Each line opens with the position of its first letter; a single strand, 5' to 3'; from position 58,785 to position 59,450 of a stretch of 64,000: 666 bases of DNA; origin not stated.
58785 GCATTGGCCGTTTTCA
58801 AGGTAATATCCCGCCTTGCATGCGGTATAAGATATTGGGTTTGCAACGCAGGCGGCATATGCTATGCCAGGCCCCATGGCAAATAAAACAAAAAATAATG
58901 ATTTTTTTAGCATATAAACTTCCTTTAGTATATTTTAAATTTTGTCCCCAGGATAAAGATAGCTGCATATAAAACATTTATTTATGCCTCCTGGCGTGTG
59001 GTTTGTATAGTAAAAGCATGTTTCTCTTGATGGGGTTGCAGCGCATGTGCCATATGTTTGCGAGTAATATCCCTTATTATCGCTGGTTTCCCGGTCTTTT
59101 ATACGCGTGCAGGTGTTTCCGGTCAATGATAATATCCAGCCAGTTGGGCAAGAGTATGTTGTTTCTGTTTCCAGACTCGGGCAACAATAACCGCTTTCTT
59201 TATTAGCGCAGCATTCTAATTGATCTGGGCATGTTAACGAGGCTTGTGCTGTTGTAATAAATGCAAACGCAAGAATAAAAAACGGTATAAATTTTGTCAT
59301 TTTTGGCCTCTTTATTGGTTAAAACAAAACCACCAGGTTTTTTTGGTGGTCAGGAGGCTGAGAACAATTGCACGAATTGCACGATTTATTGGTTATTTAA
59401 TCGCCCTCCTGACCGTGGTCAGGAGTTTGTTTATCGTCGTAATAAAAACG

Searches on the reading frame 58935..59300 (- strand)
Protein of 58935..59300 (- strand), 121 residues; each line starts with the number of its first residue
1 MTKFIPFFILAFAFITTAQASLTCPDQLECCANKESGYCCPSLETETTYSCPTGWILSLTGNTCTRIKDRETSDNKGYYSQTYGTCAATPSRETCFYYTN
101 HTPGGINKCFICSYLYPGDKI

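Call 11: find_encoding_contigs(protein=window:58935-59300:-, flank=10000, max_places=10)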
Protein window:58935-59300:- (121 aa): 3 contigs read that carry it; 3 places shown.
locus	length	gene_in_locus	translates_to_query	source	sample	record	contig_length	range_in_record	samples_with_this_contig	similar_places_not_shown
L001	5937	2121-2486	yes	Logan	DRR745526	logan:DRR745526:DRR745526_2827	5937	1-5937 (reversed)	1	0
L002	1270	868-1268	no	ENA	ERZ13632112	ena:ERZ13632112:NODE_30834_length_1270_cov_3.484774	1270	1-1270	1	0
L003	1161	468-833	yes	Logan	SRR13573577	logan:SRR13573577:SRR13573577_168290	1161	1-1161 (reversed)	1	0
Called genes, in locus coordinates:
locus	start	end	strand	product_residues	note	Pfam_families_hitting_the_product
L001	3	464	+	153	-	?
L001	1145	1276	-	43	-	-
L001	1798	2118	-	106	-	-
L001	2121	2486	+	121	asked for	-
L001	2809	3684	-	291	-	PF02195:ParB_N, PF17762:HTH_ParB, PF23552:ParB_C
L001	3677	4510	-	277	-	PF06564:CBP_BcsQ, PF10609:ParA, PF00142:Fer4_NifH (faint), PF01656:CbiA, PF02374:ArsA_ATPase (weak), PF09140:MipZ, PF13614:AAA_31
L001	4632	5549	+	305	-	-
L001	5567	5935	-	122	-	?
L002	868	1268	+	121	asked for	?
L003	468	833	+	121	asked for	-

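Call 13: find_homologous_proteins(query=window:58935-59300:-, max_evalue=0.01)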
Query window:58935-59300:- (121 aa): 3 proteins with E <= 0.01 among 7 candidates.
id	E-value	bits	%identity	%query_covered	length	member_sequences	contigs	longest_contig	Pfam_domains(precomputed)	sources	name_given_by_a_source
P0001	6.0e-76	270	97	100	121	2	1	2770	-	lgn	-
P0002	2.8e-61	223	80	100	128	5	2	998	-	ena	-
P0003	4.0e-35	138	55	100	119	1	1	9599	-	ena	-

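Call 14: find_encoding_contigs(protein=P0003, flank=10000)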
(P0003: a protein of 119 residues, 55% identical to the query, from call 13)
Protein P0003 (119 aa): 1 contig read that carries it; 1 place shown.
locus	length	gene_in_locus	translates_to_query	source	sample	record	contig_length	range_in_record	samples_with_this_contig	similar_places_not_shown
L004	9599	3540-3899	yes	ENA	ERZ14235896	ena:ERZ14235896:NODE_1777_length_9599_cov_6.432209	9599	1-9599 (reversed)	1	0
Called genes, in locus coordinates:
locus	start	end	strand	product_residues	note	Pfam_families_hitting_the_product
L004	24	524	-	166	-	PF05198:IF3_N, PF00707:IF3_C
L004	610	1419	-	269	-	PF03167:UDG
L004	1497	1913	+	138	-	PF00691:OmpA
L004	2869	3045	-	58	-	-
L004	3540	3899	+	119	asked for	-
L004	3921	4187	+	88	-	-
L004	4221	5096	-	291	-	PF02195:ParB_N, PF17762:HTH_ParB, PF23552:ParB_C (weak)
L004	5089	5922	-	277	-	PF06564:CBP_BcsQ, PF10609:ParA, PF00142:Fer4_NifH (faint), PF01656:CbiA, PF02374:ArsA_ATPase (weak), PF09140:MipZ (weak), PF13614:AAA_31, PF09140:MipZ (weak)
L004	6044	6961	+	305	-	-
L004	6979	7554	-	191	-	PF02527:GidB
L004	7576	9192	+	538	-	PF09976:TPR_21 (faint), PF13181:TPR_8 (faint)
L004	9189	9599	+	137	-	?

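Call 15: find_encoding_contigs(protein=P0002, flank=10000)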
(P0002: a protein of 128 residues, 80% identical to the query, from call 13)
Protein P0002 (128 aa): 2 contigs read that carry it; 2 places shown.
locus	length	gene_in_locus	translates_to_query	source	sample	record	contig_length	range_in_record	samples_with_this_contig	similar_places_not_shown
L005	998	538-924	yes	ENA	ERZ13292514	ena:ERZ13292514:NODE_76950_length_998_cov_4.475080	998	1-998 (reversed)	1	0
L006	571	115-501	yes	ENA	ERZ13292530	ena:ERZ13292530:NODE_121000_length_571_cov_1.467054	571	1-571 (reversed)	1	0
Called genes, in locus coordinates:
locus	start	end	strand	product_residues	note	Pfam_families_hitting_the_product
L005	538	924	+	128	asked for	-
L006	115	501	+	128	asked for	-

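Call 16: find_encoding_contigs(protein=P0001, flank=10000)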
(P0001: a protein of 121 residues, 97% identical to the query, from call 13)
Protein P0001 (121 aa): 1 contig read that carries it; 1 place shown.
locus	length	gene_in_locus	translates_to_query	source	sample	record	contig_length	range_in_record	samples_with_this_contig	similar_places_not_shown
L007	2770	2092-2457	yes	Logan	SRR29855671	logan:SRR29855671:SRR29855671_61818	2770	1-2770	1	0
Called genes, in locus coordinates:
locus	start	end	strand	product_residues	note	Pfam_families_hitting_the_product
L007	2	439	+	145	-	?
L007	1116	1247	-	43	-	-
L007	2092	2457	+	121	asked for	-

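Call 55: search_protein_families(alignment_id=A3, library=pfam, max_evalue=0.01)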
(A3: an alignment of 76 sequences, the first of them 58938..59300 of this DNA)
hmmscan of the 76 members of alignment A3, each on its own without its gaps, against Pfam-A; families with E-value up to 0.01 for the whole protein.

A. member 1, window:58938-59300:- (121 aa): 0 families

B. families by the number of members that match (of 76 scanned): 13 families
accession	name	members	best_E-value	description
PF07699.19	Ephrin_rec_like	4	1.1e-09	Tyrosine-protein kinase ephrin type A/B receptor-like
PF07562.20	NCD3G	2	0.00057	Nine Cysteines Domain of family 3 GPCR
PF23091.2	TNFR_ELAPOR1_6th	2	0.0013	ELAPOR1-like, TNF receptor-like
PF00542.24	Ribosomal_L12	1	6.5e-27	Ribosomal protein L7/L12 C-terminal domain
PF00132.30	Hexapep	1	6.5e-07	Bacterial transferase hexapeptide (six repeats)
PF14602.12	Hexapep_2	1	1.8e-05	Hexapeptide repeat of succinyl-transferase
PF20130.4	DUF6520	1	2.5e-05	Family of unknown function (DUF6520)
PF00801.26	PKD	1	9.5e-05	PKD domain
PF18911.6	PKD_4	1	0.0012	PKD domain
PF06598.16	Chlorovi_GP_rpt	1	0.0017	Chlorovirus glycoprotein repeat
PF14625.12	Lustrin_cystein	1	0.0023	Lustrin, cysteine-rich repeated domain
PF25084.1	LbH_EIF2B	1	0.0062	EIF2B subunit epsilon LbH domain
PF24407.1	HTH_upst_double_PIN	1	0.0093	HTH_upstream_double_PIN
